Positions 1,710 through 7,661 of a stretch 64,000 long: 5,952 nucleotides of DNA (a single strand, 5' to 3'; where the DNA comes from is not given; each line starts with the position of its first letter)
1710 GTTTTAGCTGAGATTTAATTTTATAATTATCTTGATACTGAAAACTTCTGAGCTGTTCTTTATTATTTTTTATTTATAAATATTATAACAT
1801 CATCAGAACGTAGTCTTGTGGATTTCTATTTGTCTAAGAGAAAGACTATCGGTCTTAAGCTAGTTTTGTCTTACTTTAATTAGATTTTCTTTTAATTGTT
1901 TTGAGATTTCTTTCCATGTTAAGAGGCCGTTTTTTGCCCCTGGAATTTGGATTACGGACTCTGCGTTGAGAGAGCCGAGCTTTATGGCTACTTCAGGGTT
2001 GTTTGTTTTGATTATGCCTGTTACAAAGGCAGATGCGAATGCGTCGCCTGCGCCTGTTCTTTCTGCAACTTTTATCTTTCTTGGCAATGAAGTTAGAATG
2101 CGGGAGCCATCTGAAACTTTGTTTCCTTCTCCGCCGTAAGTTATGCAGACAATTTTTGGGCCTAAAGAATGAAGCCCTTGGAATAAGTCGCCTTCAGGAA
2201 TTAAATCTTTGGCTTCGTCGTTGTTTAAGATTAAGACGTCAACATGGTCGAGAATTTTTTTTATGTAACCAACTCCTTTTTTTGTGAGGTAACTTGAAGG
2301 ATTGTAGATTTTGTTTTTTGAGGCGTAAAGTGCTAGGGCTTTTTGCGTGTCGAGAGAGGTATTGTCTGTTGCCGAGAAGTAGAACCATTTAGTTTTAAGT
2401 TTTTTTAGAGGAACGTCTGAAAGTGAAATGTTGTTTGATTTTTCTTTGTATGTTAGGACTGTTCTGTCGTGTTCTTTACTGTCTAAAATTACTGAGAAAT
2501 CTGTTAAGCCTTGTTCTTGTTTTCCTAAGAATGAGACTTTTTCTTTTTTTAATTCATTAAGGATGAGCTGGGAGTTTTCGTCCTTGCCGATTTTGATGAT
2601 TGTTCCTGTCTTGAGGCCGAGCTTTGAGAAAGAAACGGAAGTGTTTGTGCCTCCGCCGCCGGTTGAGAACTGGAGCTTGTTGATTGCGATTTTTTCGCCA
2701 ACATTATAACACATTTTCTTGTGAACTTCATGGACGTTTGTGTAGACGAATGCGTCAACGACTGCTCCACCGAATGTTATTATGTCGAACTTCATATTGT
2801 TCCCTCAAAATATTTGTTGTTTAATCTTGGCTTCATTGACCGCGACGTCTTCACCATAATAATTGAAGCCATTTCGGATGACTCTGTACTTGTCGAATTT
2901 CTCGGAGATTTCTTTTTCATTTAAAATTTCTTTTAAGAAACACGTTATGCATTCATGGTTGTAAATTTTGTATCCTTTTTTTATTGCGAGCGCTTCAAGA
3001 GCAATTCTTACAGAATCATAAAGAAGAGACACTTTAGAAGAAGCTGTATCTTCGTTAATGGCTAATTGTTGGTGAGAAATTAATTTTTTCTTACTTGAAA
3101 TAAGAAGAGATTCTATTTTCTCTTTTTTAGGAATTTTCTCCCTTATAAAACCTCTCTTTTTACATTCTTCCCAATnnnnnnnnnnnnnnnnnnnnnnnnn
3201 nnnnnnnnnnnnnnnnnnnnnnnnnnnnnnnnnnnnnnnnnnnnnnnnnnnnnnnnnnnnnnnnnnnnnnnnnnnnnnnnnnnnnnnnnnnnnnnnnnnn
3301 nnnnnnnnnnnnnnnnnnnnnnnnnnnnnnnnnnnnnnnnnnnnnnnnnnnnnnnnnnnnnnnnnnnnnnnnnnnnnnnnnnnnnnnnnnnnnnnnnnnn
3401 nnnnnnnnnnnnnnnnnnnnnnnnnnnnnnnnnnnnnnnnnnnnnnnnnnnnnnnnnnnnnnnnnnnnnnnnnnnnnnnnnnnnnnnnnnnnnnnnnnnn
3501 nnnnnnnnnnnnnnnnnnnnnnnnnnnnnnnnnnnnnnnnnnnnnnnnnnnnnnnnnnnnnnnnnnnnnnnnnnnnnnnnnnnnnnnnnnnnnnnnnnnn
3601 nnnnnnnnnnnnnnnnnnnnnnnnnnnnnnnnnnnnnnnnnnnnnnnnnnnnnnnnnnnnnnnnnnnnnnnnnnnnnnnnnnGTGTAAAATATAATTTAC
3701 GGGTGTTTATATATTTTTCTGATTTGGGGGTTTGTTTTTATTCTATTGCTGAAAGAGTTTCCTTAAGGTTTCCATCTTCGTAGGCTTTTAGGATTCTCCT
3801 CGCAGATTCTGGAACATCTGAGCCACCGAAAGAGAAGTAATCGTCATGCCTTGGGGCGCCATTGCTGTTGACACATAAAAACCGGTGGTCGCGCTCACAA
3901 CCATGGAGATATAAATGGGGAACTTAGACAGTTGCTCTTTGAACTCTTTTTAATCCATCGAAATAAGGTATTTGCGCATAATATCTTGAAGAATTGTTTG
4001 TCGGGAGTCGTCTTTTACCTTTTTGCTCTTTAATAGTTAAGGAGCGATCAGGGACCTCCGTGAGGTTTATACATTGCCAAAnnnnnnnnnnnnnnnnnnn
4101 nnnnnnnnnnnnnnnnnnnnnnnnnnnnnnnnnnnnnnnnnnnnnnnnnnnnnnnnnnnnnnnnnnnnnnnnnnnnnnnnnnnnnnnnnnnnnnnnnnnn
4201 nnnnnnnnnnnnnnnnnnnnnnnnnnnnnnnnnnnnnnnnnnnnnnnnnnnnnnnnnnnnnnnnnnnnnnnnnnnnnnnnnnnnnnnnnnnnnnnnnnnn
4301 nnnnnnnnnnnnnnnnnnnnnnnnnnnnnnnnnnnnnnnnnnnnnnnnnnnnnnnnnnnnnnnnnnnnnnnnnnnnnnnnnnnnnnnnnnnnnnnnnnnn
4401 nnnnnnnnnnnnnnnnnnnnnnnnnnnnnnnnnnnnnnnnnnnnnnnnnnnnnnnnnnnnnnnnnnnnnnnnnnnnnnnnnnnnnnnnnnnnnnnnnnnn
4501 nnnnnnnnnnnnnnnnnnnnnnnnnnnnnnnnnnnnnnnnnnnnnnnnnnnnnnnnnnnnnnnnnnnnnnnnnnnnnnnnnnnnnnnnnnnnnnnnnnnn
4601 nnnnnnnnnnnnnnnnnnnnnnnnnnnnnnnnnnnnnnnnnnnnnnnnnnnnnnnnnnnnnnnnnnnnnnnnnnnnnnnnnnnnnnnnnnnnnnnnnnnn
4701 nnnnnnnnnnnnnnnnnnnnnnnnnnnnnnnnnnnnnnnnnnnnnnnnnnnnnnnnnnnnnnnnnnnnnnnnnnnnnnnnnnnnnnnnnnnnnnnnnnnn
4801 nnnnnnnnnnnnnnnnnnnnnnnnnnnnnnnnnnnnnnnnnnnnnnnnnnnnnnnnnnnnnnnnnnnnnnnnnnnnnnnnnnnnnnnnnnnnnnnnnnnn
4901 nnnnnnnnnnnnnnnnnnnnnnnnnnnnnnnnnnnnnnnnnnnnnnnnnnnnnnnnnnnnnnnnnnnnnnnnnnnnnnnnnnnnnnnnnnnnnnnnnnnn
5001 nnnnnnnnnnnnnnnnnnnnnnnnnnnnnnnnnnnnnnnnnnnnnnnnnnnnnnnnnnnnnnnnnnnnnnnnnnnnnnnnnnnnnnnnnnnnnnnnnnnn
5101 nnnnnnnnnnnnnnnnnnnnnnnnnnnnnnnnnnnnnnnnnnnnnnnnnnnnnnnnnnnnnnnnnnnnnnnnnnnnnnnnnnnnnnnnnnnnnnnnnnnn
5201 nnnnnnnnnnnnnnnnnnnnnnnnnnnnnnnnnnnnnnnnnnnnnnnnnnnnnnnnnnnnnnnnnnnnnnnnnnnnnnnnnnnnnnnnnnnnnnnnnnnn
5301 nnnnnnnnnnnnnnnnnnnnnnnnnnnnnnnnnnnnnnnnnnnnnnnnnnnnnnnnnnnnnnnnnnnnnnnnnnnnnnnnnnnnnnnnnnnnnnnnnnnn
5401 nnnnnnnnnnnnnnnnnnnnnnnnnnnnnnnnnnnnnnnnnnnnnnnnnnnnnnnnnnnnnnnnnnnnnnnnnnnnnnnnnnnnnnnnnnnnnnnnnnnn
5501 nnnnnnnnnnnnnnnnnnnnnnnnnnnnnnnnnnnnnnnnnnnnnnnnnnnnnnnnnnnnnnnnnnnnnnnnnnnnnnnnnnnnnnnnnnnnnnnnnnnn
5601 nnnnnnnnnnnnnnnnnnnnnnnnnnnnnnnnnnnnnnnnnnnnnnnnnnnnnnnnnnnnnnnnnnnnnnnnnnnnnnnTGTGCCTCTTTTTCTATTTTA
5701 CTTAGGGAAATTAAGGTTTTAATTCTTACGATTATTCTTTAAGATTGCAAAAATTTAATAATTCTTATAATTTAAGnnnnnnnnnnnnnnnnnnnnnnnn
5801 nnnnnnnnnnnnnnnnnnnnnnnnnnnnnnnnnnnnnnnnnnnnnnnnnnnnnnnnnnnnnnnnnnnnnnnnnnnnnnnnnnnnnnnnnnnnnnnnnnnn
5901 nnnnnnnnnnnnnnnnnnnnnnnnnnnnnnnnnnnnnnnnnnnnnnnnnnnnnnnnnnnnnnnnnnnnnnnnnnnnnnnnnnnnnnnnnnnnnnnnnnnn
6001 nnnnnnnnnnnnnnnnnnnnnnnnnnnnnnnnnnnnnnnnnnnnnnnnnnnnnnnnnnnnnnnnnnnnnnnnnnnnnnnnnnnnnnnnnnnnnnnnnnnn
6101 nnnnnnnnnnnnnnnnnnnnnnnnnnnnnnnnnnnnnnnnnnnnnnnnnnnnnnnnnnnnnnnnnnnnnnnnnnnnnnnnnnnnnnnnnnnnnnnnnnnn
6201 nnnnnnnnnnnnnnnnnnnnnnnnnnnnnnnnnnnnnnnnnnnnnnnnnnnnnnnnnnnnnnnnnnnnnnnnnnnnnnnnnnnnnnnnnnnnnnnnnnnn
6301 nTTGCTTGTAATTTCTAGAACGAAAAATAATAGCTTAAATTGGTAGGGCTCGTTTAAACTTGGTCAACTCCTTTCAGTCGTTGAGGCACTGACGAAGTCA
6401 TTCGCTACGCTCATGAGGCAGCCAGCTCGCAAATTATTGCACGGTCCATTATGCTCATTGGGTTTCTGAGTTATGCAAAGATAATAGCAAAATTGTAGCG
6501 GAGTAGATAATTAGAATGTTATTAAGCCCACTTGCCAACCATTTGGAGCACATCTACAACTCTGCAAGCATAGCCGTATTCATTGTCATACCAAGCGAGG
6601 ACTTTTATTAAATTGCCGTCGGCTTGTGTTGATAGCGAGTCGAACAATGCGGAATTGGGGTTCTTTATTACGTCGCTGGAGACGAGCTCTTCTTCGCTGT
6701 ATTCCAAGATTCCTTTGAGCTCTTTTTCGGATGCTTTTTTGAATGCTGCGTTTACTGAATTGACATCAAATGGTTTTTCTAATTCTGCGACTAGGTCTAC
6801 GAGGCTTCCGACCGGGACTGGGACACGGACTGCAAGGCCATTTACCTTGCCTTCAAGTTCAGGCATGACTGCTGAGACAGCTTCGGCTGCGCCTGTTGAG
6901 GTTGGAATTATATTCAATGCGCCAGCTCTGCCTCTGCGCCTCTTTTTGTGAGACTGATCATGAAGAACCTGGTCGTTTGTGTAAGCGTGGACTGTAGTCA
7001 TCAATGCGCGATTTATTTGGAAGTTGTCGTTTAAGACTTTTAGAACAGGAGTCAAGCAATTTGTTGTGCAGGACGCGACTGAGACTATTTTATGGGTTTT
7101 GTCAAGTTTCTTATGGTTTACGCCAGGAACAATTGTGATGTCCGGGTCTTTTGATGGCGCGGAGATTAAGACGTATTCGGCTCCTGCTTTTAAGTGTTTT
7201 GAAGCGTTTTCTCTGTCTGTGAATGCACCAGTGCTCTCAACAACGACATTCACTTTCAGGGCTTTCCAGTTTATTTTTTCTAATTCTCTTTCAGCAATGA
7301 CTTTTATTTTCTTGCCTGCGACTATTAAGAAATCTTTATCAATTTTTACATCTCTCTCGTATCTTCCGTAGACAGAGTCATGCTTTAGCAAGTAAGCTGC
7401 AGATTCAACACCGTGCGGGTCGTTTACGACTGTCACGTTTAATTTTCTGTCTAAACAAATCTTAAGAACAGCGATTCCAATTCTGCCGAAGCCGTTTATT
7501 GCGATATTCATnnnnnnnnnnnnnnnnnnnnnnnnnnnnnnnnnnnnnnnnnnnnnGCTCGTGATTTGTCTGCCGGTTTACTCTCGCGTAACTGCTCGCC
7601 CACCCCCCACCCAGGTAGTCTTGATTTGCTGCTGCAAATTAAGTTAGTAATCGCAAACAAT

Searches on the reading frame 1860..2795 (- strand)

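Call 19: search_protein_families(library=pfam, proteins=[window:1860-2795:-])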
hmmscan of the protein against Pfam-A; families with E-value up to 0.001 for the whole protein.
window:1860-2795:- (311 aa): 1 family
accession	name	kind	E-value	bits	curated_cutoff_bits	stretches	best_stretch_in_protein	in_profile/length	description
PF00294.29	PfkB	-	2.7e-31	109.5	25.8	1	27-291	21-299/302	pfkB family carbohydrate kinase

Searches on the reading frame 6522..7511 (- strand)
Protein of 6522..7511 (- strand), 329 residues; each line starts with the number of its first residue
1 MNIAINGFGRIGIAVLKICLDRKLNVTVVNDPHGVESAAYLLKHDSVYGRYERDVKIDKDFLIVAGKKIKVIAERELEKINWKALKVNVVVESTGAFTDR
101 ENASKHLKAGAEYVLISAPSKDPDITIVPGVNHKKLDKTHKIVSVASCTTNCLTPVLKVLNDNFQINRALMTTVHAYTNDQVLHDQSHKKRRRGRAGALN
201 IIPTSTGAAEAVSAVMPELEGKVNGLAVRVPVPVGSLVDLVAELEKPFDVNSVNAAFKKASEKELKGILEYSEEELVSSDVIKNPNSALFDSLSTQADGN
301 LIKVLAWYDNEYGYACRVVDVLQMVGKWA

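Call 19: search_protein_families(library=pfam, proteins=[window:6522-7511:-])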
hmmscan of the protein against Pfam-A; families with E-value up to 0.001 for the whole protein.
window:6522-7511:- (329 aa): 3 families
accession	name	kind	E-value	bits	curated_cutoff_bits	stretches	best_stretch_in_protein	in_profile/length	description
PF02800.25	Gp_dh_C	-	5.2e-61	205.3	24.4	1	153-308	1-158/158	Glyceraldehyde 3-phosphate dehydrogenase, C-terminal domain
PF00044.30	Gp_dh_N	-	1.6e-30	105.8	31.7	1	1-99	1-100/101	Glyceraldehyde 3-phosphate dehydrogenase, NAD binding domain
PF02774.23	Semialdhyde_dhC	-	0.00016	22.3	26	0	220-265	92-137/184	Semialdehyde dehydrogenase, dimerisation domain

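Call 36: find_homologous_proteins(query=window:6522-7511:-, max_evalue=1e-40)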
Query window:6522-7511:- (329 aa): 8000 proteins with E <= 1e-40 among 8000 candidates; the best 120 are listed.
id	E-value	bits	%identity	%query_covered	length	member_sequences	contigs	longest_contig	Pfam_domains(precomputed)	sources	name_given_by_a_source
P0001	2.8e-212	721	100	100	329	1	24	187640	PF02800.26,PF00044.31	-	-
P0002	2.9e-211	718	100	100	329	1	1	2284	PF02800.26,PF00044.31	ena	-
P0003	2.3e-195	666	90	100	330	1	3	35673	PF02800.26,PF00044.31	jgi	jgi:glyceraldehyde 3-phosphate dehydrogenase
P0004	5.4e-192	655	89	100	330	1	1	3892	PF02800.26,PF00044.31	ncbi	-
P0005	9.3e-191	651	88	100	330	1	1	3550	PF02800.26,PF00044.31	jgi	jgi:glyceraldehyde 3-phosphate dehydrogenase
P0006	7.2e-188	641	85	100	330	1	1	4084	PF02800.26,PF00044.31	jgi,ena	-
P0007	2.7e-184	629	85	100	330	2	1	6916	PF02800.26,PF00044.31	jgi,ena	-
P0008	3.7e-181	619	83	100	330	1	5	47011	PF02800.26,PF00044.31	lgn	-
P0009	9.1e-179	611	82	100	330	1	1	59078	PF02800.26,PF00044.31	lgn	-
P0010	1.5e-175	601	82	100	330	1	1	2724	PF02800.26,PF00044.31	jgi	jgi:glyceraldehyde 3-phosphate dehydrogenase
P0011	6.4e-155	533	72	100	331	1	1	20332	PF02800.26,PF00044.31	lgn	-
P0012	3.5e-154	530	72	100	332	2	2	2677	PF02800.26,PF00044.31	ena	-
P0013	1.0e-151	522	72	100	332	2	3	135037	PF02800.26,PF00044.31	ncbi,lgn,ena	-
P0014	4.3e-151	520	72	100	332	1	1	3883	PF02800.26,PF00044.31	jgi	-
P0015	7.4e-151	520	70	100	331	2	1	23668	PF02800.26,PF00044.31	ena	-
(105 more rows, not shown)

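Call 37: find_encoding_contigs(protein=P0003, flank=10000, max_places=2)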
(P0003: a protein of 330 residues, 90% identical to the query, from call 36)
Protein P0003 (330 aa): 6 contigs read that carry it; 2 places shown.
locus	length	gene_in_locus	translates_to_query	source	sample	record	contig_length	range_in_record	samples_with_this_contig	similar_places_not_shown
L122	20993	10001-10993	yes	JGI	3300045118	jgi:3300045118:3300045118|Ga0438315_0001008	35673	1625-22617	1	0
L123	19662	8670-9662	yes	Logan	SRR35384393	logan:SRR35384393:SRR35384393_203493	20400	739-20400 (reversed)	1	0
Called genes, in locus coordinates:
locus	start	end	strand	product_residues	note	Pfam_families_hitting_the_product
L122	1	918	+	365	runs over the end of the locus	PF04055:Radical_SAM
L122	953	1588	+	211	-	PF18306:LDcluster4, PF03641:Lysine_decarbox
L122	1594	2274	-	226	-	-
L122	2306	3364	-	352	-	PF04055:Radical_SAM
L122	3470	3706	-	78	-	-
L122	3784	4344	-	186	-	-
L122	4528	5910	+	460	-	PF13396:PLDc_N, PF13091:PLDc_2, PF00614:PLDc, PF13091:PLDc_2, PF00614:PLDc (weak)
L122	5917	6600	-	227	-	-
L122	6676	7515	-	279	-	PF00480:ROK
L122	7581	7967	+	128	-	-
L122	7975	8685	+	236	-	PF05175:MTS, PF06325:PrmA (weak), PF13489:Methyltransf_23, PF13847:Methyltransf_31, PF08241:Methyltransf_11, PF08242:Methyltransf_12 (weak), PF13649:Methyltransf_25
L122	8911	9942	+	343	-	PF05977:MFS_3, PF07690:MFS_1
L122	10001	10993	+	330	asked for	PF00044:Gp_dh_N, PF02800:Gp_dh_C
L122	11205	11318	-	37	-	-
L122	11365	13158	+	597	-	PF00664:ABC_membrane, PF00005:ABC_tran, PF02463:SMC_N (faint), PF20720:nSTAND3 (faint)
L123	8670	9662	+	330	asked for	PF00044:Gp_dh_N, PF02800:Gp_dh_C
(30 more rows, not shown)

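Call 38: find_encoding_contigs(protein=P0008, flank=10000, max_places=2)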
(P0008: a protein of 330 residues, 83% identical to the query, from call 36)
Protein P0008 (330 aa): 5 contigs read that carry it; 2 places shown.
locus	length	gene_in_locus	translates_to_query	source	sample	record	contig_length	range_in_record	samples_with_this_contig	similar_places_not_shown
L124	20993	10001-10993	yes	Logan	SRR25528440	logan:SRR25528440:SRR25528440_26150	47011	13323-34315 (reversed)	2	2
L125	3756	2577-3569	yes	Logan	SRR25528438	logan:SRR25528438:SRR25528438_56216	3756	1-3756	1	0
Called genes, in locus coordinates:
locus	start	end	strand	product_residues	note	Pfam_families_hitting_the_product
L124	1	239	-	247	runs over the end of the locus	PF01061:ABC2_membrane, PF12698:ABC2_membrane_3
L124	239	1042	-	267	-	PF13175:AAA_15 (faint), PF13476:AAA_23 (weak), PF00005:ABC_tran, PF13304:AAA_21 (faint)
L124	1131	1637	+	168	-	PF13302:Acetyltransf_3, PF13420:Acetyltransf_4, PF00583:Acetyltransf_1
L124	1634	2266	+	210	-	PF00121:TIM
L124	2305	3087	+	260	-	PF07264:EI24 (weak), PF06161:DUF975 (weak), PF06790:UPF0259 (weak), PF25231:DUF7847 (weak)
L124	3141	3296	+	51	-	-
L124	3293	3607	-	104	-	-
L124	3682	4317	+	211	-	PF18306:LDcluster4, PF03641:Lysine_decarbox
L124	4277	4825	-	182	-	-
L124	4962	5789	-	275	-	PF13387:Lnb_N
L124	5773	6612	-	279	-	PF00480:ROK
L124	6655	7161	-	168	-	-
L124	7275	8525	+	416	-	-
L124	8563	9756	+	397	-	PF07690:MFS_1, PF05977:MFS_3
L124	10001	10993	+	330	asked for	PF00044:Gp_dh_N, PF02800:Gp_dh_C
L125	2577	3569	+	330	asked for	PF00044:Gp_dh_N, PF02800:Gp_dh_C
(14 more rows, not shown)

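Call 39: find_encoding_contigs(protein=P0009, flank=10000, max_places=2)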
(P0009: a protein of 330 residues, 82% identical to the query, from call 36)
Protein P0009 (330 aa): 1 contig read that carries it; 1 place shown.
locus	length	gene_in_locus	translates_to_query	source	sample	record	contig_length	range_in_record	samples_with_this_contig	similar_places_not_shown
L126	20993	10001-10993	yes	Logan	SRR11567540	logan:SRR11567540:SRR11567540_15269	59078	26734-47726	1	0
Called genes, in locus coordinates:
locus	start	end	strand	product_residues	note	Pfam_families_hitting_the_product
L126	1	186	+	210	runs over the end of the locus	PF00121:TIM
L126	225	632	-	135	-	-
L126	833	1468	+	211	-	PF18306:LDcluster4, PF03641:Lysine_decarbox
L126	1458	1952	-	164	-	-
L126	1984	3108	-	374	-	PF04055:Radical_SAM, PF13353:Fer4_12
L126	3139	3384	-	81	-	-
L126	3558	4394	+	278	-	PF00106:adh_short, PF01370:Epimerase, PF05368:NmrA (weak), PF08643:DUF1776 (weak), PF08659:KR, PF13460:NAD_binding_10, PF13561:adh_short_C2, PF16363:GDP_Man_Dehyd (faint)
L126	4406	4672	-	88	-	-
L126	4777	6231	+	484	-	PF13396:PLDc_N, PF13091:PLDc_2, PF00614:PLDc, PF13091:PLDc_2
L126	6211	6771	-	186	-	-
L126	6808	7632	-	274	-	PF00480:ROK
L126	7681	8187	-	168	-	-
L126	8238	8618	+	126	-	-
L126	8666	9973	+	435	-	-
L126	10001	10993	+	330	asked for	PF00044:Gp_dh_N, PF02800:Gp_dh_C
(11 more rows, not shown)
